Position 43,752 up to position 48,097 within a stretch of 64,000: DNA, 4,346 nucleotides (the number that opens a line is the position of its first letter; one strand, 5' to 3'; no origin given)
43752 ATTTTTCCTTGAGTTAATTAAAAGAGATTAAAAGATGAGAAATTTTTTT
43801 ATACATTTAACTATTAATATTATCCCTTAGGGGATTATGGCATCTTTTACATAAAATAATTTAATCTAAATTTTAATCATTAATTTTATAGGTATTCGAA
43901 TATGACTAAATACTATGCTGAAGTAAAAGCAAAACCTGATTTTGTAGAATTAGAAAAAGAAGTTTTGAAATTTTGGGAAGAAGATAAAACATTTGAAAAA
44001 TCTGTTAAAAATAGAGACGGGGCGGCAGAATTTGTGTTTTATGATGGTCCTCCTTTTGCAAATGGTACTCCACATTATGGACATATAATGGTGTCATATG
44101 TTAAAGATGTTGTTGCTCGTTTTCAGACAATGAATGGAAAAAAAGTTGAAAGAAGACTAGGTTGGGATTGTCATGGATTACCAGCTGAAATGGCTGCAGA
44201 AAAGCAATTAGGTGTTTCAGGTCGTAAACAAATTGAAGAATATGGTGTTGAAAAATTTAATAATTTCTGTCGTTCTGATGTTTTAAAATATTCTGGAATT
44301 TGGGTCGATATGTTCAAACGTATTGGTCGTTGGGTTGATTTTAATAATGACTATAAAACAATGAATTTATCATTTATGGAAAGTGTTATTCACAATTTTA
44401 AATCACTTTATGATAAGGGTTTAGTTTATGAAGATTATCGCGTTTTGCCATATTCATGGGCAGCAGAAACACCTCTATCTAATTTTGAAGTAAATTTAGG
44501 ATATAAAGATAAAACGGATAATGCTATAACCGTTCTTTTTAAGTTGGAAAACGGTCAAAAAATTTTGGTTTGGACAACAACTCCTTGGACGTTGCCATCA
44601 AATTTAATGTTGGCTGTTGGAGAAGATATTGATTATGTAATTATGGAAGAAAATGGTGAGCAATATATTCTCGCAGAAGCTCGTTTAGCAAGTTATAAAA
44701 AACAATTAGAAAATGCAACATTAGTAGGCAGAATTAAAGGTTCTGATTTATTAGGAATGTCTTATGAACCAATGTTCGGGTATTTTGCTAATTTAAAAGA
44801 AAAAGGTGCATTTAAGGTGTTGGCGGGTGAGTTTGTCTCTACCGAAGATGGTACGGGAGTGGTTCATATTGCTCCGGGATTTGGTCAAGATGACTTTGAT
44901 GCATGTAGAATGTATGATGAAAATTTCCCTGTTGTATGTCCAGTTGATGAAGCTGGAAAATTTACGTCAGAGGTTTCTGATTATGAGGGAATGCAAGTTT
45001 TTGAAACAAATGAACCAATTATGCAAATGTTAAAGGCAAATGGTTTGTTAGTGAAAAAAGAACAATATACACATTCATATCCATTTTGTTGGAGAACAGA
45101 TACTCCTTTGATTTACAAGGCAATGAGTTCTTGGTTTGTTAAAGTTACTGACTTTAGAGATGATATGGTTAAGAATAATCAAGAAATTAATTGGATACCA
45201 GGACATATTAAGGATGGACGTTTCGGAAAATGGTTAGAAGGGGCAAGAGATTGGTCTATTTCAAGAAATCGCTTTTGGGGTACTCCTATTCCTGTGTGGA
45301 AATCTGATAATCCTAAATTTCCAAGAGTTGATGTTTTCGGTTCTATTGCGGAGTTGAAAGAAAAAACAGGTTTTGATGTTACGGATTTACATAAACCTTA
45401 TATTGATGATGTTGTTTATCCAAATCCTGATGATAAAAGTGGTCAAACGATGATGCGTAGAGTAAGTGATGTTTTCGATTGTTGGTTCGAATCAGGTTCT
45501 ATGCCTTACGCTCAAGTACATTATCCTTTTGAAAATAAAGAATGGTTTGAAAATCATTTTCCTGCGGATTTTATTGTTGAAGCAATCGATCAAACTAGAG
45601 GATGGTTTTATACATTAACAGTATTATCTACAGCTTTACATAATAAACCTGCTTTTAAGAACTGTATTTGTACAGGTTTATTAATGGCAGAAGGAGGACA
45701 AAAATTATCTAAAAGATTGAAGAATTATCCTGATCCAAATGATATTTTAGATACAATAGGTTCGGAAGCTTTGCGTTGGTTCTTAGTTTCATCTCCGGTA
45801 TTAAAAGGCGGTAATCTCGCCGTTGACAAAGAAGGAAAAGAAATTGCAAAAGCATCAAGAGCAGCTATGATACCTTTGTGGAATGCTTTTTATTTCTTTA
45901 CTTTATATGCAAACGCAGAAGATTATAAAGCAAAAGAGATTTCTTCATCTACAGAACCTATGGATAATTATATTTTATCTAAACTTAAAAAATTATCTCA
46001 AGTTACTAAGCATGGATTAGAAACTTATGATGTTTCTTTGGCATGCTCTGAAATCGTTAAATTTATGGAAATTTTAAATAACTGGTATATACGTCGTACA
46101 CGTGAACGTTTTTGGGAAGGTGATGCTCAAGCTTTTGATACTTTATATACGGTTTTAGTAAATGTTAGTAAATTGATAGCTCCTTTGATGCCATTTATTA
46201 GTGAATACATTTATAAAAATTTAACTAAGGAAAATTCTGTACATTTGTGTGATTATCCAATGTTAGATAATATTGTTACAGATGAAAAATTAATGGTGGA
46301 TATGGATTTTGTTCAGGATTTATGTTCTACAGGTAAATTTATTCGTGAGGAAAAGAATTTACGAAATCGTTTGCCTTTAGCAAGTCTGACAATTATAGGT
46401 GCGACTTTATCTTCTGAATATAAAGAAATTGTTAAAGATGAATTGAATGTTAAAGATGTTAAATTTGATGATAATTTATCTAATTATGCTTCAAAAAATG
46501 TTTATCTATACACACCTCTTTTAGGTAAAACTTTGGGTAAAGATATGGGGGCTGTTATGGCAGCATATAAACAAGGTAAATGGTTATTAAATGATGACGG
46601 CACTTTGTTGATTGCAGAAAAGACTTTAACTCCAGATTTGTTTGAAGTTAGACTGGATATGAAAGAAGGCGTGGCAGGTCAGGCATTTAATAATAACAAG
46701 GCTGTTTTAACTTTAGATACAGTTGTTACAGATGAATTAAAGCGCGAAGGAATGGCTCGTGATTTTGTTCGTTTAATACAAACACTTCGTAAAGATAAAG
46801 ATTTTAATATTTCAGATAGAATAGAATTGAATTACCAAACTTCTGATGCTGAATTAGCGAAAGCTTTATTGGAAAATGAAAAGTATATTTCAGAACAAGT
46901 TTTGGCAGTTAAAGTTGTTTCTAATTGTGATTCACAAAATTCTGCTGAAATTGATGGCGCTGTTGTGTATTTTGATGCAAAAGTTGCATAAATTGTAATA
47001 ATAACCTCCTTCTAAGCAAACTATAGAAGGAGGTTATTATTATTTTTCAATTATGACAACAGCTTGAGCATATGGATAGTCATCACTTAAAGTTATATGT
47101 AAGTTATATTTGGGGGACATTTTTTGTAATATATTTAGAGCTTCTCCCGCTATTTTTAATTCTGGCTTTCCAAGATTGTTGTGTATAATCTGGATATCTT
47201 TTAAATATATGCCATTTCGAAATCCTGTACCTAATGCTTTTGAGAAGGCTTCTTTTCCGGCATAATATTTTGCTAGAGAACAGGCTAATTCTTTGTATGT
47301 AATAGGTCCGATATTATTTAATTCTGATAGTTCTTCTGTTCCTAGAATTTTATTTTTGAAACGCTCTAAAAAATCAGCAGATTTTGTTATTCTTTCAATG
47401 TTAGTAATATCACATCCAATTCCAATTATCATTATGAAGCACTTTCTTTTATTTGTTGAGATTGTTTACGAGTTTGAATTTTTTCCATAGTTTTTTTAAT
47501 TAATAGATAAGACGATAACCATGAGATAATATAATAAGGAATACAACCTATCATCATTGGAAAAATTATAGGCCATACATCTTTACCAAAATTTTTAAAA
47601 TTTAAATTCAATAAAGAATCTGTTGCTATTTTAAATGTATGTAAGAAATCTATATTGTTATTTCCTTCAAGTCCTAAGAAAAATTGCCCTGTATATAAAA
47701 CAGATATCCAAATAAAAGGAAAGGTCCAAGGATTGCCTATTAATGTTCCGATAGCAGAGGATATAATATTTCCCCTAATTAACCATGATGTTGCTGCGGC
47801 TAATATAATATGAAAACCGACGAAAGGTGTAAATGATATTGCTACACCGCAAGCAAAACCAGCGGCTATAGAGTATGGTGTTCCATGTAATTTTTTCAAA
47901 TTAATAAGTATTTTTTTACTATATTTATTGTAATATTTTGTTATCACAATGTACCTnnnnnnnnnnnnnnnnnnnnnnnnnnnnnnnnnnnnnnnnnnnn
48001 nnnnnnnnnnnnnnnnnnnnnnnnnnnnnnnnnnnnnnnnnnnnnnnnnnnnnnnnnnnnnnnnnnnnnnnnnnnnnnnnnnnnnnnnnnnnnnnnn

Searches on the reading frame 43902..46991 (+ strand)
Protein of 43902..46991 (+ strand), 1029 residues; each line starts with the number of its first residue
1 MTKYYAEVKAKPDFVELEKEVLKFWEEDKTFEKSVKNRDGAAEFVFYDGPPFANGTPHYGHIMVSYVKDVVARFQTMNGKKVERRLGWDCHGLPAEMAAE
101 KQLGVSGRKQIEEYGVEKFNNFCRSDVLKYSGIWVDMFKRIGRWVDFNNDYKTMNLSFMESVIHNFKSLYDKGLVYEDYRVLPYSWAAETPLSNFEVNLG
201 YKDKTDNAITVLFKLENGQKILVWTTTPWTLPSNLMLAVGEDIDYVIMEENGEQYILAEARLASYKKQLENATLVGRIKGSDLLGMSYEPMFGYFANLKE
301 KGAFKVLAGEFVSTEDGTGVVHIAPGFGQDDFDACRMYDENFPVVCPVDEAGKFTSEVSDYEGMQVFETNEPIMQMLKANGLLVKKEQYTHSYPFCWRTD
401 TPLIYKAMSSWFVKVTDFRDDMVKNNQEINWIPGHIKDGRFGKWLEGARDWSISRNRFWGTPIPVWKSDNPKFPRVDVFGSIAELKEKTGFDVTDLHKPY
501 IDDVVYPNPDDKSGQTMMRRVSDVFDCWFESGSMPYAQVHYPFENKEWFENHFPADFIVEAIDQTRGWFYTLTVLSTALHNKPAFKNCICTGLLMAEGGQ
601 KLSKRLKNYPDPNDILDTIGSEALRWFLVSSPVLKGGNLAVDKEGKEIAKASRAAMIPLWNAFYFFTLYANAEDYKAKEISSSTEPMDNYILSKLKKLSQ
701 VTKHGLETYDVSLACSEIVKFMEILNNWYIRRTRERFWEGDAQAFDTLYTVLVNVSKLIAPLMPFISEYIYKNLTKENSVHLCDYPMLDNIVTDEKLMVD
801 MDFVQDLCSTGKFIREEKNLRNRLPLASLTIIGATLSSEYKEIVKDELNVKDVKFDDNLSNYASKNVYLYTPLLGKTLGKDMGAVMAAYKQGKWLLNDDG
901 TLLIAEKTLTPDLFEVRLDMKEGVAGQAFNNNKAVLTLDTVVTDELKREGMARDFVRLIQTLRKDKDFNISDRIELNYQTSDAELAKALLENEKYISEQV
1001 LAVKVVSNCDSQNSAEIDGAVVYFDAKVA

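Call 17: search_protein_families(library=pfam, proteins=[window:43902-46991:+], max_evalue=0.00001)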
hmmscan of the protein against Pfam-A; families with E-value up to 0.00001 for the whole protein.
window:43902-46991:+ (1029 aa): 4 families
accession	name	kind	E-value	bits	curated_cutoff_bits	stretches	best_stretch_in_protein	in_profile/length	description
PF00133.28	tRNA-synt_1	-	1.9e-137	458.9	22.7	1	21-635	2-409/414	tRNA synthetases class I (I, L, M and V)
PF19302.4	DUF5915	-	3.4e-33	115.3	27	1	842-1020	2-186/195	Domain of unknown function (DUF5915)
PF08264.19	Anticodon_1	-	1.5e-26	93.5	25.1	1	688-826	1-144/148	Anticodon-binding domain of tRNA ligase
PF09334.17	tRNA-synt_1g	-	1.2e-16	60.9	20.1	1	51-126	8-82/391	tRNA synthetases class I (M)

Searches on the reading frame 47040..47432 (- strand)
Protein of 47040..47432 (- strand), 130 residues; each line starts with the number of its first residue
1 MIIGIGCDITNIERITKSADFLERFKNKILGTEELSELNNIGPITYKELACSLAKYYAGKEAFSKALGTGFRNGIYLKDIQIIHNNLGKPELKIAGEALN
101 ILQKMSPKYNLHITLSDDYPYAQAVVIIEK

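Call 17: search_protein_families(library=pfam, proteins=[window:47040-47432:-], max_evalue=0.00001)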
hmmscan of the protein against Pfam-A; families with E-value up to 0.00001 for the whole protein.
window:47040-47432:- (130 aa): 1 family
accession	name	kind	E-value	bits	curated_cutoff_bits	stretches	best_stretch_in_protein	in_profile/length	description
PF01648.25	ACPS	-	4.7e-14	52.8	25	1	4-121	1-108/111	4'-phosphopantetheinyl transferase superfamily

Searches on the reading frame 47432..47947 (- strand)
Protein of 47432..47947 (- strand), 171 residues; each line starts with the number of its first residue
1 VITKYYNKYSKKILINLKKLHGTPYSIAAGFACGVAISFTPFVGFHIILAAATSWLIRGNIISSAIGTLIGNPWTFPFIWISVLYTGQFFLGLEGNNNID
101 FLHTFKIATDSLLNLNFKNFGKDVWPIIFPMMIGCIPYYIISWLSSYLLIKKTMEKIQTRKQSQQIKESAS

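Call 17: search_protein_families(library=pfam, proteins=[window:47432-47947:-], max_evalue=0.00001)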
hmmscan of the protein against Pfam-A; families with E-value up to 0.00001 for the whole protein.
window:47432-47947:- (171 aa): 1 family
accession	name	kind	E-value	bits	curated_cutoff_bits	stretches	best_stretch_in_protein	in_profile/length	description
PF09835.14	DUF2062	-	1.5e-35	122.8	27.4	1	10-161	4-145/147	Uncharacterized protein conserved in bacteria (DUF2062)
